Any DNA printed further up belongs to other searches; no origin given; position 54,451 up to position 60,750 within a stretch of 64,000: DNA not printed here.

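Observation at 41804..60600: Candidate uncharacterised cell-surface module: giant Ig-repeat lipoprotein plus kinase-fold/PEGA protein plus TPR/TM protein plus small OM beta-barrel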

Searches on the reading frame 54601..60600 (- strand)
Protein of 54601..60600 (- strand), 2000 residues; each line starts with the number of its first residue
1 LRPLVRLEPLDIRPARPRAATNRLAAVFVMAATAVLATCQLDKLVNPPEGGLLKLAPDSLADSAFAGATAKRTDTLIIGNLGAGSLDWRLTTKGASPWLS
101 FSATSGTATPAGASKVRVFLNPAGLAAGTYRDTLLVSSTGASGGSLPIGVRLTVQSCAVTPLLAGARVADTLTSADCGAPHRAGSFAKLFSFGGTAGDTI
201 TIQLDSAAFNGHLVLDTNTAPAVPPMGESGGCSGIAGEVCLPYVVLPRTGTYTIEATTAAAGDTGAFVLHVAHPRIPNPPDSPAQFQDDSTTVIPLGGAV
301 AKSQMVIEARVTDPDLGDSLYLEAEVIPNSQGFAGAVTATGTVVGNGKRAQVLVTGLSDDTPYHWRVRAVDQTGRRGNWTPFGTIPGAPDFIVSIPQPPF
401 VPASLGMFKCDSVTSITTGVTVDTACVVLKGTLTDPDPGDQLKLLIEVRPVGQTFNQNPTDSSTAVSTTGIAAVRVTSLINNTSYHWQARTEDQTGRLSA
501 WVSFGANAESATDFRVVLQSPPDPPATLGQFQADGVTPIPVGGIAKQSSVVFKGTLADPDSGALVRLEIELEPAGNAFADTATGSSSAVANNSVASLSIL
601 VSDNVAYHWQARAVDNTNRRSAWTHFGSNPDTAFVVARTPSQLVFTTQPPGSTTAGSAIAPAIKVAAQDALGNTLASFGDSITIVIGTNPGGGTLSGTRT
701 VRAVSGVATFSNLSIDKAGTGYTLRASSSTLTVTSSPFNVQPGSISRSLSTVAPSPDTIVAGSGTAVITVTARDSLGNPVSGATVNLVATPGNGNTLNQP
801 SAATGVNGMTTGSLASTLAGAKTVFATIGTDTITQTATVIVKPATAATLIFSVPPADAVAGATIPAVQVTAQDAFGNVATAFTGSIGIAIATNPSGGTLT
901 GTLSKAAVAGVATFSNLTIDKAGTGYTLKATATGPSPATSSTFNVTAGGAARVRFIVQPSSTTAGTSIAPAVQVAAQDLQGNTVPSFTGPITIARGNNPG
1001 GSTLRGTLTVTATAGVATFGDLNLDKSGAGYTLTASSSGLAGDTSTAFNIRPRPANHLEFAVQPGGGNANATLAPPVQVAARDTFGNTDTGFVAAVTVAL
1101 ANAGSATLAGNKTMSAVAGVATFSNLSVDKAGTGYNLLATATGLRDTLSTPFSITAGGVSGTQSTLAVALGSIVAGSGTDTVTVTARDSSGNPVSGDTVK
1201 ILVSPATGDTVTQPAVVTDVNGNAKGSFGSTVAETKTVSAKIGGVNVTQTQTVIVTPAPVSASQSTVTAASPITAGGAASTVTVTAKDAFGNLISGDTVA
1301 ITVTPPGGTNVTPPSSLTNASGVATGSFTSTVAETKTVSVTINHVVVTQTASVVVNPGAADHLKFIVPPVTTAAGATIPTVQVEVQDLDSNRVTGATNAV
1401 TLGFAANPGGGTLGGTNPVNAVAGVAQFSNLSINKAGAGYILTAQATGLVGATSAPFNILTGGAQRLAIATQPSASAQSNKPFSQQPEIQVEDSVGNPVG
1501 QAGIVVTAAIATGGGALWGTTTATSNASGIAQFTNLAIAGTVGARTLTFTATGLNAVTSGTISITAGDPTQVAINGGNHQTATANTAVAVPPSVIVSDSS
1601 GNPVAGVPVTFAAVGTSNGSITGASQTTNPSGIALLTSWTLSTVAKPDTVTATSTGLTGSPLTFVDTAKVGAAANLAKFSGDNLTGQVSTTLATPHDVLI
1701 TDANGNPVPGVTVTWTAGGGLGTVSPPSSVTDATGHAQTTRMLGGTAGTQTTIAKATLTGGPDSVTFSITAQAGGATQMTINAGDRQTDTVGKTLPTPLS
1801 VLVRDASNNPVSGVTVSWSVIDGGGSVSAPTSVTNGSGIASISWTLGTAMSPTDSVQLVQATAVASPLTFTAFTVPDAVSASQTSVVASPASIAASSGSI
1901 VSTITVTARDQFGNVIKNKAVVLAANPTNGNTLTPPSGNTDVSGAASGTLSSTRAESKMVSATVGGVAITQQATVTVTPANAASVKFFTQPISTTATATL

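Call 7: search_protein_families(library=pfam, proteins=[window:54601-60600:-], max_evalue=0.1)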
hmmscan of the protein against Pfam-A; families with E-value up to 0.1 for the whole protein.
window:54601-60600:- (2000 aa): 10 families
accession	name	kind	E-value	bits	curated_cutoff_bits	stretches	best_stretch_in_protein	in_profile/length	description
PF02369.22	Big_1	-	4.2e-60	200.3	34.9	7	1894-1976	11-91/93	Bacterial Ig-like domain (group 1)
PF09134.16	Invasin_D3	-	2.8e-36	124.4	33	5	1162-1256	3-96/98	Invasin, domain 3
PF16656.11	Pur_ac_phosph_N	-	3e-07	31.4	30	0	337-380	48-89/93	Purple acid Phosphatase, N-terminal domain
PF17789.7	MG4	-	1.2e-06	29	24.7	0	1698-1744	20-63/95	Macroglobulin domain MG4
PF25788.1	Ig_Rha78A_N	-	1.4e-05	25.7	27.4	0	356-381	70-95/105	Rha78A-like, N-terminal immunoglobulin domain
PF24025.1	Ig_DR_A0283-like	-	0.00018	22.2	27.1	0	1696-1788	9-90/102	DR_A0283-like, Ig-like domain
PF01835.25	MG2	-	0.00037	21.2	32.8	0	1182-1228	19-65/96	MG2 domain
PF13620.12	CarboxypepD_reg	-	0.00069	20.4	32.3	1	1490-1574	5-79/82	Carboxypeptidase regulatory-like domain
PF00041.27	fn3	-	0.0012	19.4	25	0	342-376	42-75/84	Fibronectin type III domain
PF16655.11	PhoD_N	-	0.019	16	30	0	298-374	6-83/90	PhoD-like phosphatase, N-terminal domain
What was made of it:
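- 45157..60600 (-): Giant probable lipoprotein gene (5147 aa from the longest ORF start; the true start may lie a few codons downstream). Big_1 4e-60 and Invasin_D3 3e-36 (call 7).
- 58687..59775 (-): Three FN3-like domains, each carrying a YHW[RQ][AV]R motif (aa ~276-638). Weak Pfam hits to Pur_ac_phosph_N, fn3 and Ig_Rha78A_N (call 7).
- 54326..58686 (-): Heterogeneous Big_1 / Invasin_D3 domains (aa ~639-2090). Call 7 (7 Big_1 and 5 Invasin_D3 stretches in the first 2000 aa).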

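Call 8: search_protein_families(library=ncbifam, proteins=[window:54601-60600:-], max_evalue=0.1)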
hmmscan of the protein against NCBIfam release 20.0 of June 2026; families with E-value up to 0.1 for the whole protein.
window:54601-60600:- (2000 aa): 1 family
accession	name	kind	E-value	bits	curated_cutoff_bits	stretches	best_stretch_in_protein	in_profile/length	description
NF050085.1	LIC10280_fam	exception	0.021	15.2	100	0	994-1019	7-32/85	LIC10280 family protein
